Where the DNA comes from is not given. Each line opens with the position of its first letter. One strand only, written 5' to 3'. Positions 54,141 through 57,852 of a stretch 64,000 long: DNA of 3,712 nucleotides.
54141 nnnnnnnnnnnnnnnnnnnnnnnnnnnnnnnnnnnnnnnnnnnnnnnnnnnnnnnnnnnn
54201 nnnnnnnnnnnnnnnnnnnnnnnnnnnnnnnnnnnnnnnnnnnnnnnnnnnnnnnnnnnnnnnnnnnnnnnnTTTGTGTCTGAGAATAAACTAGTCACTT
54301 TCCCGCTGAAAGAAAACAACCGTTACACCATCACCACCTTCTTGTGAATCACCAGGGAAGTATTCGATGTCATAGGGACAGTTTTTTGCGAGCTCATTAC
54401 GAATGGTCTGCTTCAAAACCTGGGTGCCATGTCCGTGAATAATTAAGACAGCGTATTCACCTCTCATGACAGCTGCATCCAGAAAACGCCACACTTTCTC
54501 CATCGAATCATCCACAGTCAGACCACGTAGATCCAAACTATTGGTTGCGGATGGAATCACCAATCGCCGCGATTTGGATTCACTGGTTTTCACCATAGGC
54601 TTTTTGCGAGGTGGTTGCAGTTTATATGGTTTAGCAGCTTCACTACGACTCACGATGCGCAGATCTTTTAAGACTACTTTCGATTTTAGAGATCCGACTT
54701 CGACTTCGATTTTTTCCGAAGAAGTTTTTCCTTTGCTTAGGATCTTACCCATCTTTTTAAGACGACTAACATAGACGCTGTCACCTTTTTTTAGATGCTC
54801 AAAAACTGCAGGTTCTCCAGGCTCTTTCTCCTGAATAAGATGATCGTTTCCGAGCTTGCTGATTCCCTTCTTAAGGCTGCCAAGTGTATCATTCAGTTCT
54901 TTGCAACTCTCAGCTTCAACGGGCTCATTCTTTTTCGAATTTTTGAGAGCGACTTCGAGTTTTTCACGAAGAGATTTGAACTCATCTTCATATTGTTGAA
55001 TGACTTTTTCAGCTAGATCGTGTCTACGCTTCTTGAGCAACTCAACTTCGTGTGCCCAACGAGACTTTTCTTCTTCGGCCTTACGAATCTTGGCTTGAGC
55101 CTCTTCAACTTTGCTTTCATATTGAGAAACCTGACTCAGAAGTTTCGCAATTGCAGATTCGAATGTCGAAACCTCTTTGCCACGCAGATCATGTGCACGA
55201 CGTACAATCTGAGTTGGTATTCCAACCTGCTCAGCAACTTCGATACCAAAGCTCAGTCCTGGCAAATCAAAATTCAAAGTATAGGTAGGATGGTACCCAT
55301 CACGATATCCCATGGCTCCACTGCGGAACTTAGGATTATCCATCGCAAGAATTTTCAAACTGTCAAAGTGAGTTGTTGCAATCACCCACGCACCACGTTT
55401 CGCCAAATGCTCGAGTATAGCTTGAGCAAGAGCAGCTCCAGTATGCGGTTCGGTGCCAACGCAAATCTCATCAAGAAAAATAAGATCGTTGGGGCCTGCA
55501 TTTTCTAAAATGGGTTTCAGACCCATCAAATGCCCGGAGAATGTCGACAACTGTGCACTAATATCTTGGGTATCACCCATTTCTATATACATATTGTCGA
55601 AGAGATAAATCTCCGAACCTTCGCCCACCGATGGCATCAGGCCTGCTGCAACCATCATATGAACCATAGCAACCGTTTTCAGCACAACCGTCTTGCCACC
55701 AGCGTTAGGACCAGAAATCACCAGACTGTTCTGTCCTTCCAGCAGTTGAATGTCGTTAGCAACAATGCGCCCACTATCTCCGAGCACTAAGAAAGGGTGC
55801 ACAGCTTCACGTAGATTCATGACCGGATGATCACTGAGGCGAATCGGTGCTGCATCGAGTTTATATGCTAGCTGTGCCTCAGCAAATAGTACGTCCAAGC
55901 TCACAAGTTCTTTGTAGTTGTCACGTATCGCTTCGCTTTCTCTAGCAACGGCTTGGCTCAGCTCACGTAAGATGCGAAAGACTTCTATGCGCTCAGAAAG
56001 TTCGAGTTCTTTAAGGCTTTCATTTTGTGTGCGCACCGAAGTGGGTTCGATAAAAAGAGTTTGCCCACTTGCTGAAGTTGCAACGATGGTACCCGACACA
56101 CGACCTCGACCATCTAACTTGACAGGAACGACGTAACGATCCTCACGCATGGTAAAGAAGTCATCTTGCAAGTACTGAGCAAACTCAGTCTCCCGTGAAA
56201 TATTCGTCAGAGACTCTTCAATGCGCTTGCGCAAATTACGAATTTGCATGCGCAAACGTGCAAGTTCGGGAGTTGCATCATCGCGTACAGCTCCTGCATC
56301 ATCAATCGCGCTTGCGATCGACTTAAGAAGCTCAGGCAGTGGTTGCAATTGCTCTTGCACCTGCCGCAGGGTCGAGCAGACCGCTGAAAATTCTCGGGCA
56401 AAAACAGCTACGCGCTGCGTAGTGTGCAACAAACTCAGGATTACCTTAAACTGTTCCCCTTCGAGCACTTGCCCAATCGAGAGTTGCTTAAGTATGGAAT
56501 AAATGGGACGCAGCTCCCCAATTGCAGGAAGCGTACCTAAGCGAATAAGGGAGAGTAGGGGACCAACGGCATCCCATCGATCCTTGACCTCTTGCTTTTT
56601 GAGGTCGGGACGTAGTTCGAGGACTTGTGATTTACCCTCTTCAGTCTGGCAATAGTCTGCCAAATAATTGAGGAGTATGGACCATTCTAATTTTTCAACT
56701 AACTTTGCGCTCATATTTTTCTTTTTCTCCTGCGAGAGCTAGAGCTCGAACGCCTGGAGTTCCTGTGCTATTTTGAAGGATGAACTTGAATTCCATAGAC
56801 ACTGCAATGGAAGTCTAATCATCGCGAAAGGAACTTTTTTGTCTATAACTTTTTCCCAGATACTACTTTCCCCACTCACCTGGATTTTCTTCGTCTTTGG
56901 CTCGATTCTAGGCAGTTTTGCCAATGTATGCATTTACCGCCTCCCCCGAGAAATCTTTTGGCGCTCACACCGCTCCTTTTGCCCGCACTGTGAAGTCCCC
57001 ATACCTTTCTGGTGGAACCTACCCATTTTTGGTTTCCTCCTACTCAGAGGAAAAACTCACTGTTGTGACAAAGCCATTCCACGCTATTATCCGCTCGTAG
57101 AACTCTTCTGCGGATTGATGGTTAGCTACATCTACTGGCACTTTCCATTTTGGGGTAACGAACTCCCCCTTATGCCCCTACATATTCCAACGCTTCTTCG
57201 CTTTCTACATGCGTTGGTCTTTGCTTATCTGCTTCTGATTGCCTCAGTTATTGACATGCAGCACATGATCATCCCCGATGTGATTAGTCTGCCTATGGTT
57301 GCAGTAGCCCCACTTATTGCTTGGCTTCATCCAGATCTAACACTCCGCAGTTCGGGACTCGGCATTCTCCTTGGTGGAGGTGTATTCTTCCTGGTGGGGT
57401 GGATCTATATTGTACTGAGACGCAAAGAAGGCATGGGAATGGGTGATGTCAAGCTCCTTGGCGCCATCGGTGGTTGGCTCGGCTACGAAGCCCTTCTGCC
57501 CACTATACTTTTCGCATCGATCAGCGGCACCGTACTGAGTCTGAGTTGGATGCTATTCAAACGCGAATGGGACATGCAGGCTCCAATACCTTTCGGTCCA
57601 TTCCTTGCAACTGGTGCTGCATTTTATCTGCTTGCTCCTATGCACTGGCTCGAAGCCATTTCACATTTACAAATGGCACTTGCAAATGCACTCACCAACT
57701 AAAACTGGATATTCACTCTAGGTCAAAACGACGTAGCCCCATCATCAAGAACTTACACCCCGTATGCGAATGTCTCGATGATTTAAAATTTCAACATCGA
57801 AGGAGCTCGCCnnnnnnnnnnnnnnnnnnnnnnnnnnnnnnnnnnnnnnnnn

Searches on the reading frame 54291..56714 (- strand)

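Call 17: search_protein_families(library=pfam, proteins=[window:54291-56714:-], max_evalue=0.001)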
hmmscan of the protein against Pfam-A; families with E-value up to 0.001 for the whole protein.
window:54291-56714:- (807 aa): 4 families
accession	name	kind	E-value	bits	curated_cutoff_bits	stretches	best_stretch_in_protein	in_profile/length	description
PF00488.27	MutS_V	-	4.2e-27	95.8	30.2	1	332-510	2-183/188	MutS domain V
PF01713.27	Smr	-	2.4e-19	69.7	25.7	1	727-802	1-76/77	Smr domain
PF25764.1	KIF21A_4th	-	2.3e-05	24.6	33.1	1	529-616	55-149/183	KIF21A-like domain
PF20297.4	MSSS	-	0.00016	21.7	26.8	1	644-685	2-42/42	MutS2 and Smr-associated SH3 domain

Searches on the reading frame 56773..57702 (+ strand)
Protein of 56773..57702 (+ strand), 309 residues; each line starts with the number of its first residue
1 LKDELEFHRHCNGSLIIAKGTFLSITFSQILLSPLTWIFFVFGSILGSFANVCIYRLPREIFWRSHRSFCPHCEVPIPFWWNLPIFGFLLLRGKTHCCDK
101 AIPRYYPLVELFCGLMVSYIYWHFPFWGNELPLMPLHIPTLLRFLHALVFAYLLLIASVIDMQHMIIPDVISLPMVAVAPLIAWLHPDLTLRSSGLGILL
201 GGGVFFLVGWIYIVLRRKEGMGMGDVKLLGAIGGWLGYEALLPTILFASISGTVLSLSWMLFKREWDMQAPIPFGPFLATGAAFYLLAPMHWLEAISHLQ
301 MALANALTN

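Call 17: search_protein_families(library=pfam, proteins=[window:56773-57702:+], max_evalue=0.001)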
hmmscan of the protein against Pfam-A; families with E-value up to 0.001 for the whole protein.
window:56773-57702:+ (309 aa): 2 families
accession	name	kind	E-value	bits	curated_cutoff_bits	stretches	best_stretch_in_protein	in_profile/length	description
PF06750.18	A24_N_bact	-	1.1e-25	90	23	1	41-124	1-84/84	Bacterial Peptidase A24 N-terminal domain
PF01478.23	Peptidase_A24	-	5.4e-21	75.4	26.5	1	148-256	1-103/104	Type IV leader peptidase family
